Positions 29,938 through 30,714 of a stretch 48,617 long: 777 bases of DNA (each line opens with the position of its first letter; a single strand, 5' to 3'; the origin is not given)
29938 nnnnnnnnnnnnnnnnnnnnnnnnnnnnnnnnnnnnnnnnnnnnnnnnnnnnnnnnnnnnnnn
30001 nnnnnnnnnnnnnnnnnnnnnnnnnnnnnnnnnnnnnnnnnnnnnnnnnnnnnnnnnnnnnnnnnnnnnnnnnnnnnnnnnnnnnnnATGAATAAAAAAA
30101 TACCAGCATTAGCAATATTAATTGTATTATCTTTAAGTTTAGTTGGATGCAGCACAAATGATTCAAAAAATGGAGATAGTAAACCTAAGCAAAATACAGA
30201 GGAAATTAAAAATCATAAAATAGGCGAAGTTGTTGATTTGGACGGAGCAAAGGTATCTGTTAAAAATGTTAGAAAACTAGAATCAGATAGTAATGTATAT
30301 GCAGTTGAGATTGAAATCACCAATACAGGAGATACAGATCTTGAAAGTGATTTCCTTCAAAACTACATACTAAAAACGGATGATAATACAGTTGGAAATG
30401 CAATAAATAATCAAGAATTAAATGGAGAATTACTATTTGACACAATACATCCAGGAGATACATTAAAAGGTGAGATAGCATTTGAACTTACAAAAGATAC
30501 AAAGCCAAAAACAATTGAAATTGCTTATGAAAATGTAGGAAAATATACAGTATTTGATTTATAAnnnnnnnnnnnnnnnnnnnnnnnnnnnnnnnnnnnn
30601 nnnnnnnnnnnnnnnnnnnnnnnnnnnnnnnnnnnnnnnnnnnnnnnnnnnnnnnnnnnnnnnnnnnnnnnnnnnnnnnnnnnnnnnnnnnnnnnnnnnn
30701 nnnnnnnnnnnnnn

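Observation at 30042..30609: Lipoprotein moron with its own extended -10 promoter and a perfect terminator inside the tail operon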

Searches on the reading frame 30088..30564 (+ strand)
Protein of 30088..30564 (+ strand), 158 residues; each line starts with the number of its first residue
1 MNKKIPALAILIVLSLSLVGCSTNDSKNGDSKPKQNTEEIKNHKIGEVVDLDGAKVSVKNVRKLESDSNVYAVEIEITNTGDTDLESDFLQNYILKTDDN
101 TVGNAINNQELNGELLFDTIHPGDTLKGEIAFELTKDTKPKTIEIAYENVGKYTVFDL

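Call 6: search_protein_families(library=pfam, proteins=[window:30088-30564:+], max_evalue=0.01)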
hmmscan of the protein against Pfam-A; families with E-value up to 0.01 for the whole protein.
window:30088-30564:+ (158 aa): 2 families
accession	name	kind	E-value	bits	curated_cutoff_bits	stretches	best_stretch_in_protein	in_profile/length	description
PF11611.13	DUF4352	-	1.8e-12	48.1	25.9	1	43-146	1-113/122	Domain of unknown function (DUF4352)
PF16729.10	DUF5067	-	2.8e-09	37.4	27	1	31-145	3-124/126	Domain of unknown function (DUF5067)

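Call 7: search_protein_families(library=phrogs, proteins=[window:30088-30564:+], max_evalue=0.001)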
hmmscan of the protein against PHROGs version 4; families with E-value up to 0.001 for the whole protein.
window:30088-30564:+ (158 aa): 3 families
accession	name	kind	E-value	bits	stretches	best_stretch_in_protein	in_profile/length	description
phrog_806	-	unknown function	1.5e-39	137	1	1-158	1-185/187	-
phrog_3727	-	unknown function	8.1e-06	26.8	0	3-66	2-66/209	-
phrog_5610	-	unknown function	0.0007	20.2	0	9-140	6-156/316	-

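Call 10: search_dna_similar(query=window:30088-30564:+, collection=phages, mode=protein, max_rows=40, max_evalue=0.001)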
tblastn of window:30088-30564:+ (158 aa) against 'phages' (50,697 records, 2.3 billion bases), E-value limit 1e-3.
No match.

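Call 18: find_homologous_proteins(query=window:30088-30564:+, max_evalue=0.001)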
Query window:30088-30564:+ (158 aa): 16 proteins with E <= 0.001 among 83 candidates.
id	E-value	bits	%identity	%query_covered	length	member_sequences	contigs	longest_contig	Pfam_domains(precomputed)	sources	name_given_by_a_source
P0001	9.9e-93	326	97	100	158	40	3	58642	PF16729.11,PF11611.14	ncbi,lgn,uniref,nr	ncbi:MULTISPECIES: DUF4352 domain-containing protein [unclassified Clostridioides]|uniref:DUF4352 do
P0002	3.0e-86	305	89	100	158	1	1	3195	PF16729.11,PF11611.14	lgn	-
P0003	5.7e-86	304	87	100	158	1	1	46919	PF16729.11,PF11611.14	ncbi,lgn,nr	ncbi:TPA: DUF4352 domain-containing protein [Clostridioides difficile]|nr:DUF4352 domain-containing 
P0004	2.9e-84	298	87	100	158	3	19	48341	PF16729.11,PF11611.14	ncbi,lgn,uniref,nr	ncbi:DUF4352 domain-containing protein [Clostridioides difficile]|uniref:DUF4352 domain-containing p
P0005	8.6e-78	277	84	100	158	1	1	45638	PF11611.14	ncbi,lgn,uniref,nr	ncbi:DUF4352 domain-containing protein [Clostridioides sp. ZZV15-6598]|uniref:DUF4352 domain-contain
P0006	8.7e-77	274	84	100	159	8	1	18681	PF11611.14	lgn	-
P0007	1.9e-40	156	55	94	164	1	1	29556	PF16729.11,PF11611.14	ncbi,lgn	-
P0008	4.5e-39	152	56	94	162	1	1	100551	PF16729.11,PF11611.14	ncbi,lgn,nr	ncbi:DUF4352 domain-containing protein [Clostridium botulinum]|nr:DUF4352 domain-containing protein 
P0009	2.3e-38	150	54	100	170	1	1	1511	PF16729.11,PF11611.14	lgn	-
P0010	2.6e-38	149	52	100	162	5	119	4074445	PF16729.11,PF11611.14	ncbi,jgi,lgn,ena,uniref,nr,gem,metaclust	ncbi:DUF4352 domain-containing protein [Clostridium sporogenes]|uniref:DUF4352 domain-containing pro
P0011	1.1e-31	128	48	99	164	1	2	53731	PF11611.14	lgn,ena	-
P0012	5.7e-30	122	48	99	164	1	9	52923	PF11611.14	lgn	-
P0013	1.0e-29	121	47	99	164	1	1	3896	PF11611.14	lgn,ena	-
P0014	2.7e-29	120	48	99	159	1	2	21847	PF11611.14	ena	-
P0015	6.8e-28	116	46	99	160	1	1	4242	PF11611.14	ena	-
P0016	8.7e-28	115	46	99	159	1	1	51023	PF11611.14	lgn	-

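Call 20: find_encoding_contigs(protein=P0004, flank=5000, max_places=4)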
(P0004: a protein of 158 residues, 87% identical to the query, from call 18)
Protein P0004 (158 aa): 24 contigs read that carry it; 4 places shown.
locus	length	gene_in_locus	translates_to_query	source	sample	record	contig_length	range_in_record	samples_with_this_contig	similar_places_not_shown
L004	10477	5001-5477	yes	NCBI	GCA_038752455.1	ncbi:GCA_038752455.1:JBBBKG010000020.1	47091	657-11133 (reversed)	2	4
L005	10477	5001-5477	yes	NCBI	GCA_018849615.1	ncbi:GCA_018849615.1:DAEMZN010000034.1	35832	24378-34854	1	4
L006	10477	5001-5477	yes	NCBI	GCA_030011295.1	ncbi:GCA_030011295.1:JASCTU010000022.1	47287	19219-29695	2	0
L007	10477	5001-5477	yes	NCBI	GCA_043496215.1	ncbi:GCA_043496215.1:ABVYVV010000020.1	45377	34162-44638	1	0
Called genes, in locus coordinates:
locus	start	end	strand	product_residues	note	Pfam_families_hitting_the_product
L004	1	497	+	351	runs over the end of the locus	PF04984:Phage_sheath_1, PF17482:Phage_sheath_1C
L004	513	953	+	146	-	PF09393:DUF2001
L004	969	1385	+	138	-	PF08890:Phage_TAC_5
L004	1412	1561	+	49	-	-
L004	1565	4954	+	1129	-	PF04513:Baculo_PEP_C (faint), PF26039:Dcst2 (faint), PF10145:PhageMin_Tail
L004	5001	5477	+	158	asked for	PF16729:DUF5067 (weak), PF11611:DUF4352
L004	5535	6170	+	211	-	PF21821:Dit_like (faint), PF01476:LysM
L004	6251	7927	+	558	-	PF24032:YQBQ, PF05708:Peptidase_C92 (faint), PF00877:NLPC_P60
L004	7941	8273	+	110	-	PF10844:DUF2577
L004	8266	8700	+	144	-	PF10934:Sheath_initiator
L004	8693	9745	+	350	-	PF04865:Baseplate_J, PF26078:Baseplate_J_M, PF26079:Baseplate_J_C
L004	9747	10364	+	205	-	PF10076:Phage_Mu_Gp48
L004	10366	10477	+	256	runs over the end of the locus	PF12571:Phage_tail_fib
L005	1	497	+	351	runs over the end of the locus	PF04984:Phage_sheath_1, PF17482:Phage_sheath_1C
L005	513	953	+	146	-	PF09393:DUF2001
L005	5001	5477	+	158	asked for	PF16729:DUF5067 (weak), PF11611:DUF4352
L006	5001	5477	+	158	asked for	PF16729:DUF5067 (weak), PF11611:DUF4352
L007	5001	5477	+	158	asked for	PF16729:DUF5067 (weak), PF11611:DUF4352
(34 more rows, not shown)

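Call 21: find_encoding_contigs(protein=P0010, flank=5000, max_places=4)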
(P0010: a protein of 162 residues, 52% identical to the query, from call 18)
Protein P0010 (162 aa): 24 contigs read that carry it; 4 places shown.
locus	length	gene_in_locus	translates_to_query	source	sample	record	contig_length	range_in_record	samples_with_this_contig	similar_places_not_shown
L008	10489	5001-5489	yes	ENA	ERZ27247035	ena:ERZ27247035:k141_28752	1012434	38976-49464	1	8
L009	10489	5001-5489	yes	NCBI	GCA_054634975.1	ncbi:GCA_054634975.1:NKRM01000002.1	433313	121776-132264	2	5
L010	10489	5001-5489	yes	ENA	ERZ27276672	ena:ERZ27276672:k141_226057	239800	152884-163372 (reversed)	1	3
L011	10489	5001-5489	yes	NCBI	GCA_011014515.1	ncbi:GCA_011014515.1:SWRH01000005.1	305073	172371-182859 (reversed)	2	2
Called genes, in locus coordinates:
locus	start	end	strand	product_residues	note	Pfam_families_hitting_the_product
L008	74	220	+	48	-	-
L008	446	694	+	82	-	-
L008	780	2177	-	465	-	PF07690:MFS_1, PF00083:Sugar_tr (weak), PF00854:PTR2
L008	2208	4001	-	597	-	PF01321:Creatinase_N, PF16189:Creatinase_N_2, PF00557:Peptidase_M24, PF16188:Peptidase_M24_C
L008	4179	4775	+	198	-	PF12978:DUF3862, PF07467:BLIP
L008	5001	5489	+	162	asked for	PF11611:DUF4352, PF16729:DUF5067 (weak)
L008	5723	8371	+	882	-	PF01841:Transglut_core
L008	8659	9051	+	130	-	PF13205:Big_5 (weak)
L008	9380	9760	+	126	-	PF22381:Staph_reg_Sar_Rot, PF01978:TrmB (faint), PF12802:MarR_2, PF01047:MarR, PF13412:HTH_24, PF13463:HTH_27, PF12840:HTH_20 (weak), PF13601:HTH_34 (weak)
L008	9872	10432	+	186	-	PF02632:BioY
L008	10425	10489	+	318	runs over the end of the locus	PF04055:Radical_SAM, PF06968:BATS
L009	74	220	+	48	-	-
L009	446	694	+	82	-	-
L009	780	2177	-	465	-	PF07690:MFS_1, PF00083:Sugar_tr (weak), PF00854:PTR2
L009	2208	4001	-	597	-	PF01321:Creatinase_N, PF16189:Creatinase_N_2, PF00557:Peptidase_M24, PF16188:Peptidase_M24_C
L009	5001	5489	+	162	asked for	PF11611:DUF4352, PF16729:DUF5067 (weak)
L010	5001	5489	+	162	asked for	PF11611:DUF4352, PF16729:DUF5067 (weak)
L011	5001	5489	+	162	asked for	PF11611:DUF4352, PF16729:DUF5067 (weak)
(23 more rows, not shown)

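Call 22: find_encoding_contigs(protein=P0001, flank=5000, max_places=3)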
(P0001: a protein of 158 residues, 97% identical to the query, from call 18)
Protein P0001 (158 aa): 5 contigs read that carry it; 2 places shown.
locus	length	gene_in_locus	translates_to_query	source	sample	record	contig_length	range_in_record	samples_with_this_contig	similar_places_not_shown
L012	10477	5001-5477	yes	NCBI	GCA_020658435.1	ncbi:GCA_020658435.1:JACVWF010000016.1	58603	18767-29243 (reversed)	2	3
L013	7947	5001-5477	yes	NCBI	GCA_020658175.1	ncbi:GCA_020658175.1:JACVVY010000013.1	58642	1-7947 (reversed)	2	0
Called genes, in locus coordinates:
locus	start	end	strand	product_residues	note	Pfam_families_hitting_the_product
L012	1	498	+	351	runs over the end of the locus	PF04984:Phage_sheath_1, PF17482:Phage_sheath_1C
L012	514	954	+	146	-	PF09393:DUF2001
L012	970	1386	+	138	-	PF08890:Phage_TAC_5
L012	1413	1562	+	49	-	-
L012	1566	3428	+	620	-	PF10145:PhageMin_Tail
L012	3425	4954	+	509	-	PF04513:Baculo_PEP_C (faint), PF26039:Dcst2 (faint)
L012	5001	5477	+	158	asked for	PF16729:DUF5067, PF11611:DUF4352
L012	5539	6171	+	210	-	PF01476:LysM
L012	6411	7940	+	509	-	PF24032:YQBQ, PF00877:NLPC_P60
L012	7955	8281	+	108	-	PF10844:DUF2577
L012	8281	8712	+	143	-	PF10934:Sheath_initiator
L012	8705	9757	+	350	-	PF04865:Baseplate_J, PF26078:Baseplate_J_M, PF26079:Baseplate_J_C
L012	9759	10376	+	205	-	PF10076:Phage_Mu_Gp48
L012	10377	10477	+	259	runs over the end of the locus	PF12571:Phage_tail_fib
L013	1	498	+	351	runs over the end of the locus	PF04984:Phage_sheath_1, PF17482:Phage_sheath_1C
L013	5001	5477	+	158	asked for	PF16729:DUF5067, PF11611:DUF4352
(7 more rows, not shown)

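Call 23: find_encoding_contigs(protein=P0008, flank=6000, max_places=2)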
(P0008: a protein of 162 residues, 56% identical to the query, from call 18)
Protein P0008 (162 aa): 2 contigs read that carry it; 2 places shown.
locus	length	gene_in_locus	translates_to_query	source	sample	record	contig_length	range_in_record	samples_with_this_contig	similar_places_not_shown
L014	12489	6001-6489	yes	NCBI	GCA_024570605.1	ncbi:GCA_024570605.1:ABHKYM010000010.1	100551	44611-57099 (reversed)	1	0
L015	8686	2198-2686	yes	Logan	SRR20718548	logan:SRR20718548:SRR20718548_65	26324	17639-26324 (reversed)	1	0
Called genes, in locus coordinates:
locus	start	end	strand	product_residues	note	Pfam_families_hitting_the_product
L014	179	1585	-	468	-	PF07690:MFS_1, PF00854:PTR2, PF07690:MFS_1 (weak)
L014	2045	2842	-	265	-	PF00106:adh_short, PF01370:Epimerase, PF08659:KR, PF13561:adh_short_C2, PF16363:GDP_Man_Dehyd (faint)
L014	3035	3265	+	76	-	PF13443:HTH_26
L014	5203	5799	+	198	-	PF12978:DUF3862 (weak), PF07467:BLIP, PF12978:DUF3862, PF07467:BLIP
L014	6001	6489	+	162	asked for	PF11611:DUF4352, PF16729:DUF5067 (weak)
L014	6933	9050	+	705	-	-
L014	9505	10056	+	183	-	PF00440:TetR_N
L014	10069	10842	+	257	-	PF12797:Fer4_2 (faint), PF13484:Fer4_16 (faint), PF12838:Fer4_7 (faint), PF13187:Fer4_9, PF00037:Fer4, PF12837:Fer4_6 (weak), PF14697:Fer4_21, PF00037:Fer4 (weak), +3 more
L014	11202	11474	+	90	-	PF08765:Mor (weak)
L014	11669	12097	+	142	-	PF13673:Acetyltransf_10, PF00583:Acetyltransf_1, PF13508:Acetyltransf_7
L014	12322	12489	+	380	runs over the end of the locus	PF00465:Fe-ADH, PF13685:Fe-ADH_2 (weak), PF25137:ADH_Fe_C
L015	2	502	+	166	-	?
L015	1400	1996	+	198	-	PF12978:DUF3862 (weak), PF07467:BLIP, PF12978:DUF3862, PF07467:BLIP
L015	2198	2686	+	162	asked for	PF11611:DUF4352, PF16729:DUF5067 (weak)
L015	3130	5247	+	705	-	-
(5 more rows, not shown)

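Call 24: find_encoding_contigs(protein=P0012, flank=6000, max_places=3)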
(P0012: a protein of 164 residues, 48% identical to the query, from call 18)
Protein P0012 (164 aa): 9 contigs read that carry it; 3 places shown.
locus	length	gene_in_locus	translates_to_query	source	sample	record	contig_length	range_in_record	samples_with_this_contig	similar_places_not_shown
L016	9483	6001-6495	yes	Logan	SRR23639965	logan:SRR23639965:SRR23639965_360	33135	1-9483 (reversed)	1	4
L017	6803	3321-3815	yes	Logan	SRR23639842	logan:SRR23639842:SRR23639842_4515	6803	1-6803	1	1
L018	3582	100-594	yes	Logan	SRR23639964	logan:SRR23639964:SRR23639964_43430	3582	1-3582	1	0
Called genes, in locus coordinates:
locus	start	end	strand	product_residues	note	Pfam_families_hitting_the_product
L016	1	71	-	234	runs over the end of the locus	PF00249:Myb_DNA-binding (faint), PF04545:Sigma70_r4 (faint), PF13921:Myb_DNA-bind_6 (faint), PF08281:Sigma70_r4_2 (faint), PF12728:HTH_17 (faint)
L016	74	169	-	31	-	-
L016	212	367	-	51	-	-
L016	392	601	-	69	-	-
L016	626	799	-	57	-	-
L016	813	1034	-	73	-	-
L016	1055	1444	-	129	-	PF09643:YopX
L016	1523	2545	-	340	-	PF00145:DNA_methylase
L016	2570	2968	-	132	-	PF05866:RusA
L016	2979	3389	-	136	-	PF13560:HTH_31 (weak), PF12844:HTH_19, PF01381:HTH_3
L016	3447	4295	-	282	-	-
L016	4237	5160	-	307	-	-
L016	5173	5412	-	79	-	PF13730:HTH_36 (weak)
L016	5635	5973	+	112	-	-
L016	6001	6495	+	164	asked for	PF11611:DUF4352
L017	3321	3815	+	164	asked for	PF11611:DUF4352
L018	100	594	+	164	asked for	PF11611:DUF4352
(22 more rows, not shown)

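Call 25: find_encoding_contigs(protein=P0007, flank=6000, max_places=2)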
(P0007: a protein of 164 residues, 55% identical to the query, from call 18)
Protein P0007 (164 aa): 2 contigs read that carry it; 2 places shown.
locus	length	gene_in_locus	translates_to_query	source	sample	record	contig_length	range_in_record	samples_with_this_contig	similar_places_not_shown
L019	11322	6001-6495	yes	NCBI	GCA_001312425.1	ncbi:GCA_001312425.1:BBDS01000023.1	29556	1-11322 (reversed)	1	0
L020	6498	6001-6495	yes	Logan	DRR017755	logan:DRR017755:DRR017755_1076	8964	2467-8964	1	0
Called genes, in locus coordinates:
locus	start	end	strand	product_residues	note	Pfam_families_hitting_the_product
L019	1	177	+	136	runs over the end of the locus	PF09393:DUF2001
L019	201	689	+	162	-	PF08890:Phage_TAC_5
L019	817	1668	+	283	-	PF10145:PhageMin_Tail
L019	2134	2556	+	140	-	PF01844:HNH (weak)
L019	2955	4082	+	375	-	PF01442:Apolipoprotein (faint)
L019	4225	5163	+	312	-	-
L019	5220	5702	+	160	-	-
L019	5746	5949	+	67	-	-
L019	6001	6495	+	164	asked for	PF16729:DUF5067, PF11611:DUF4352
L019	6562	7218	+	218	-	PF01476:LysM (weak)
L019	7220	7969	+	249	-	PF24032:YQBQ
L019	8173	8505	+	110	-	-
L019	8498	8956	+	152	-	PF10934:Sheath_initiator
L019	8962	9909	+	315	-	PF04865:Baseplate_J, PF26078:Baseplate_J_M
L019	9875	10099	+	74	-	PF26079:Baseplate_J_C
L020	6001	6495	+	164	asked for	PF16729:DUF5067, PF11611:DUF4352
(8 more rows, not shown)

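Call 34: search_protein_families(library=padloc, proteins=[window:30088-30564:+], max_evalue=1)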
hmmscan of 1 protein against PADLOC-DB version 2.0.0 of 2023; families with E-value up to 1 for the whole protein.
window:30088-30564:+ (158 aa): 0 families

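Call 35: search_protein_families(library=ncbifam, proteins=[window:30088-30564:+], max_evalue=1)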
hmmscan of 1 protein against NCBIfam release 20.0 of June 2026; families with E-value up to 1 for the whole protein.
window:30088-30564:+ (158 aa): 7 families
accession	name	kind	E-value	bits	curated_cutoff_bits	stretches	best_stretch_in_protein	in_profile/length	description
NF041428.1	TrsH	subfamily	0.00056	20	150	1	7-43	4-44/149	TrsH/TraH family protein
NF058647.1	lipo_LytA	equivalog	0.025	14.8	110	1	3-47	2-47/107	acidic lipoprotein LytA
NF052590.1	ArlF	equivalog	0.027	14.6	110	1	39-146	36-132/137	archaellum stator protein ArlF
NF053689.1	BamJ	equivalog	0.045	14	100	1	1-71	1-81/184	BamJ family beta-barrel-assembly machinery protein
NF007830.1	PRK10540.1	equivalog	0.14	12.1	98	1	1-27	4-29/72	osmotically-inducible lipoprotein OsmB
NF038353.1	FxLYD_dom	domain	0.22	11.4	23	1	70-108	3-41/71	FxLYD domain-containing protein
NF047847.2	SS_mature_LptM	equivalog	0.24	11.5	27.7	1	1-21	1-20/31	LPS translocon maturation chaperone LptM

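Call 36: search_solved_structures(query=window:30088-30564:+, max_evalue=10, show_alignments=2)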
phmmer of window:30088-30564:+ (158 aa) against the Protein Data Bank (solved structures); distinct sequences matched with E-value up to 10: 5.
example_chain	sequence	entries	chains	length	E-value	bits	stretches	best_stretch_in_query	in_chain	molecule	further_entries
7ojf_A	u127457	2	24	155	0.026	17.9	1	9-54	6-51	Outer membrane lipoprotein slyB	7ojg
2llg_A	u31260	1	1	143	0.93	12.9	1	114-141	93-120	Uncharacterized protein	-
7vmt_A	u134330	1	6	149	1.1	12.7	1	107-154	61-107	Alpha-1,3-mannosyl-glycoprotein 4-beta-N-acetylglucosaminyltransferase A soluble form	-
4di3_D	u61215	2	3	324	1.3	12.4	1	34-87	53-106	TatP(T) (Tp0957)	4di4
3u65_B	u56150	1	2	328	1.3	12.4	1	34-87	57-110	Tp33 protein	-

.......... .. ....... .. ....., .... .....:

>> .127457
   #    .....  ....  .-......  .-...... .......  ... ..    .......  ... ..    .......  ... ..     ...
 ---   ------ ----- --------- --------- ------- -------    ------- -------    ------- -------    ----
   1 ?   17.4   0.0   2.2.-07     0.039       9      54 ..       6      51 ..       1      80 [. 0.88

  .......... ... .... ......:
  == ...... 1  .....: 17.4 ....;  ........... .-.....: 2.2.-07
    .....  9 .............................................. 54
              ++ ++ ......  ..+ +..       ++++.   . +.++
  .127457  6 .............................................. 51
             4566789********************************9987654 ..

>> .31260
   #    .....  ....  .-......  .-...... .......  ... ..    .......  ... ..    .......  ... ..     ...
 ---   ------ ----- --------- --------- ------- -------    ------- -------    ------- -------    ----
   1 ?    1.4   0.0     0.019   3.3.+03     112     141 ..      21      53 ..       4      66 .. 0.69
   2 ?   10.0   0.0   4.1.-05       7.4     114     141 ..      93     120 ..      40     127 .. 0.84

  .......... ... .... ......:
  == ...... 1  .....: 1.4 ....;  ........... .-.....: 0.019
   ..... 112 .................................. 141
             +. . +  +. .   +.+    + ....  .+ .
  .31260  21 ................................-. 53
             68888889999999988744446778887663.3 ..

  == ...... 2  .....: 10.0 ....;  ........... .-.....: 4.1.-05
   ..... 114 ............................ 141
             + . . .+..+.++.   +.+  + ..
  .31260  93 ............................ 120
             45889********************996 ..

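Call 38: find_homologous_proteins(query=A3, max_evalue=0.001)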
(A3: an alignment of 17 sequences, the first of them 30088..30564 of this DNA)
Query A3 (17 sequences) (158 aa, profile of the alignment): 22 proteins with E <= 0.001 among 3718 candidates.
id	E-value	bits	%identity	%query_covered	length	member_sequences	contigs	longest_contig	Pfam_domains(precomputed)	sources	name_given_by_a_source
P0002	1.1e-75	271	89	100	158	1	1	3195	PF16729.11,PF11611.14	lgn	-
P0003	1.3e-75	271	87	100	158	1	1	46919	PF16729.11,PF11611.14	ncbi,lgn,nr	ncbi:TPA: DUF4352 domain-containing protein [Clostridioides difficile]|nr:DUF4352 domain-containing 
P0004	1.6e-75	270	87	100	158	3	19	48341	PF16729.11,PF11611.14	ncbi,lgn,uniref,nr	ncbi:DUF4352 domain-containing protein [Clostridioides difficile]|uniref:DUF4352 domain-containing p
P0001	3.7e-74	266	97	100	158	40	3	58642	PF16729.11,PF11611.14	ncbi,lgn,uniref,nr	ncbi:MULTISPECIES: DUF4352 domain-containing protein [unclassified Clostridioides]|uniref:DUF4352 do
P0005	6.6e-74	265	84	100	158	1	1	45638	PF11611.14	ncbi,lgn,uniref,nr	ncbi:DUF4352 domain-containing protein [Clostridioides sp. ZZV15-6598]|uniref:DUF4352 domain-contain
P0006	1.3e-72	261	84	100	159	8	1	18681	PF11611.14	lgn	-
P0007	2.4e-69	250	55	94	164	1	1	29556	PF16729.11,PF11611.14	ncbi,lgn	-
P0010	7.9e-69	249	52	100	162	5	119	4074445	PF16729.11,PF11611.14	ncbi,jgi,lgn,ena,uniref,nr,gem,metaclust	ncbi:DUF4352 domain-containing protein [Clostridium sporogenes]|uniref:DUF4352 domain-containing pro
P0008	2.9e-68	247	56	94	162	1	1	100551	PF16729.11,PF11611.14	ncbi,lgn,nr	ncbi:DUF4352 domain-containing protein [Clostridium botulinum]|nr:DUF4352 domain-containing protein 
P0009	2.2e-67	244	54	100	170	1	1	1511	PF16729.11,PF11611.14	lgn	-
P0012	1.2e-66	242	48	99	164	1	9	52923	PF11611.14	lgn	-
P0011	1.3e-66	241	48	99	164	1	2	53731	PF11611.14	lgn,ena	-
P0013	6.3e-65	236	47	99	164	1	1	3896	PF11611.14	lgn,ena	-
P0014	1.2e-64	235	48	99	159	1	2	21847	PF11611.14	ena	-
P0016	5.3e-64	233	46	99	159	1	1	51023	PF11611.14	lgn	-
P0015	1.1e-63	232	46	99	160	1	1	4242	PF11611.14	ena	-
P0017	7.2e-61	223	44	99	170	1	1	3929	PF11611.14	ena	-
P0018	1.1e-53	200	45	100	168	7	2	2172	PF16729.11,PF11611.14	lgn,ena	-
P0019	2.6e-51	192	49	89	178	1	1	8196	PF11611.14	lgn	-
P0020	9.8e-51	190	45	99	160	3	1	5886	PF11611.14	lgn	-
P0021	3.3e-32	130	42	94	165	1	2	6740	PF11611.14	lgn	-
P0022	3.0e-4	39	26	83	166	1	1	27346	PF16729.11,PF11611.14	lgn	-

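Call 47: predict_structure(alignment_id=A4)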
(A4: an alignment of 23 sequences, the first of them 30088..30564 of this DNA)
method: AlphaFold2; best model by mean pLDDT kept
length: 158 residues; sequences in the alignment: 23
mean_pLDDT: 82.0   pTM: 0.71
mean pLDDT of the five models: 82.0, 81.5, 81.3, 81.2, 81.0
residues with pLDDT >= 90: 107; 70-90: 10; 50-70: 7; < 50: 34
segments of 3 or more residues with pLDDT < 50: 1-5, 10-36
pLDDT, mean of each block of 10 residues (from residue 1): 45 43 39 53 96 96 92 98 94 96 95 95 98 96 89 90
secondary structure, 60 per line:
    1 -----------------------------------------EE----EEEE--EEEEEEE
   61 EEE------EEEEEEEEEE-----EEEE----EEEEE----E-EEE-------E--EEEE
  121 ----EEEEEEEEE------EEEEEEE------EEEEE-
elements in order: E48-51 E54-63 E70-79 E85-88 E93-97 E104-106 E117-120 E125-133 E140-146 E153-157
